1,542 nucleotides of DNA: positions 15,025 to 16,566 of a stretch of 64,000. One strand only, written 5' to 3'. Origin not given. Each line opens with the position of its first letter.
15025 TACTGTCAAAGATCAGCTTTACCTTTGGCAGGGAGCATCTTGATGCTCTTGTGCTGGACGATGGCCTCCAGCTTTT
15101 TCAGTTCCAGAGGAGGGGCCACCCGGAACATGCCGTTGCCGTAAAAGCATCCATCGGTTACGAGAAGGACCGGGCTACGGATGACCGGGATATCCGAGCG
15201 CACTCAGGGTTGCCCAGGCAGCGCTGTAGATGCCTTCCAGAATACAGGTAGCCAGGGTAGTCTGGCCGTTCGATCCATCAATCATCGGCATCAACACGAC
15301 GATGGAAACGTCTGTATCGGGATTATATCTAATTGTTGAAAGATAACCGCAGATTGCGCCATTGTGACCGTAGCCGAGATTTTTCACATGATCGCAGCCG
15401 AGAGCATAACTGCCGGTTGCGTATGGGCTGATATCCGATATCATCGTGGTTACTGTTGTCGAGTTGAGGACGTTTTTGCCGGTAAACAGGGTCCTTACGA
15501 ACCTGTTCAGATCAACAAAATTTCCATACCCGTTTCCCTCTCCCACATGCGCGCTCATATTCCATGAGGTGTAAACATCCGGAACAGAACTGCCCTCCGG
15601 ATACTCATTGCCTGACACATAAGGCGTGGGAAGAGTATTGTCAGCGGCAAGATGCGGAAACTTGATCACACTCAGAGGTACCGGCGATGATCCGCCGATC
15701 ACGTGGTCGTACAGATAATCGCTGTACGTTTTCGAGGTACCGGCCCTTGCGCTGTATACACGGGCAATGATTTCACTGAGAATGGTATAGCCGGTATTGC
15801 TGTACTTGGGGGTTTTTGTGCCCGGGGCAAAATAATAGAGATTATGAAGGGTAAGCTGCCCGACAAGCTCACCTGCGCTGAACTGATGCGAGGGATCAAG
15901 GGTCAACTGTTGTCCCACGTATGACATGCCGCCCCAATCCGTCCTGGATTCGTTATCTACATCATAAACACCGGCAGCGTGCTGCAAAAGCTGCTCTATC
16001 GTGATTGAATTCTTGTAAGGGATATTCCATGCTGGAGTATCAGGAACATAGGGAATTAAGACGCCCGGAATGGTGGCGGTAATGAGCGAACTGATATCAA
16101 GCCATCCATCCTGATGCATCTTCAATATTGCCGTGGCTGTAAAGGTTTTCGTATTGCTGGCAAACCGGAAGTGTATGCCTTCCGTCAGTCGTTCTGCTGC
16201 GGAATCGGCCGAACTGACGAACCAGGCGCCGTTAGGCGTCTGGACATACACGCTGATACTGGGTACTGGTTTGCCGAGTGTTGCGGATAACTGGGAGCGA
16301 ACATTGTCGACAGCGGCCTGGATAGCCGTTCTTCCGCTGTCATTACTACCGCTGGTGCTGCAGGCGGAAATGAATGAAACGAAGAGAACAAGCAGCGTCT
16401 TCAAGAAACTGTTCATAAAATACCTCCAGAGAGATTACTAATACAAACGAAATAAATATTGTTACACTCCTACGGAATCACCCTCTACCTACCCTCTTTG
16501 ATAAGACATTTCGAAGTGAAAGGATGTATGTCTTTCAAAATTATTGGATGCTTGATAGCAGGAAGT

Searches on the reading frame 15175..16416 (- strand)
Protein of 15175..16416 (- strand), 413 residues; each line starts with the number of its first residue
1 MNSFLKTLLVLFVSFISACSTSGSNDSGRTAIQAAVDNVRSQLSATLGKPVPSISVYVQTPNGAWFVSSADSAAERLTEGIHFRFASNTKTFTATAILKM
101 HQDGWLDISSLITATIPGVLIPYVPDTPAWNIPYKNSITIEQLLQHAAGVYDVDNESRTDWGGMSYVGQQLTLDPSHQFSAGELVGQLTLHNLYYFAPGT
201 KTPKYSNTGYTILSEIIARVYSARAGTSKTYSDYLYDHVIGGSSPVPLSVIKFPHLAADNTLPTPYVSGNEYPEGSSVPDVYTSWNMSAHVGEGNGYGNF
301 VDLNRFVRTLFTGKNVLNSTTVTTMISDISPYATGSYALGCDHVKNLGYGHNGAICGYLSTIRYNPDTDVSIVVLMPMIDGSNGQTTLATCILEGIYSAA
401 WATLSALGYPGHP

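Call 62: search_protein_families(library=pfam, proteins=[window:15175-16416:-], max_evalue=0.000001)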
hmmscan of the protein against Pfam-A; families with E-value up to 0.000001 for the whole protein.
window:15175-16416:- (413 aa): 1 family
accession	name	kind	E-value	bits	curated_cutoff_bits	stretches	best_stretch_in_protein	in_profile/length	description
PF00144.29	Beta-lactamase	-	6.3e-25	88.5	27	1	52-376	15-308/329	Beta-lactamase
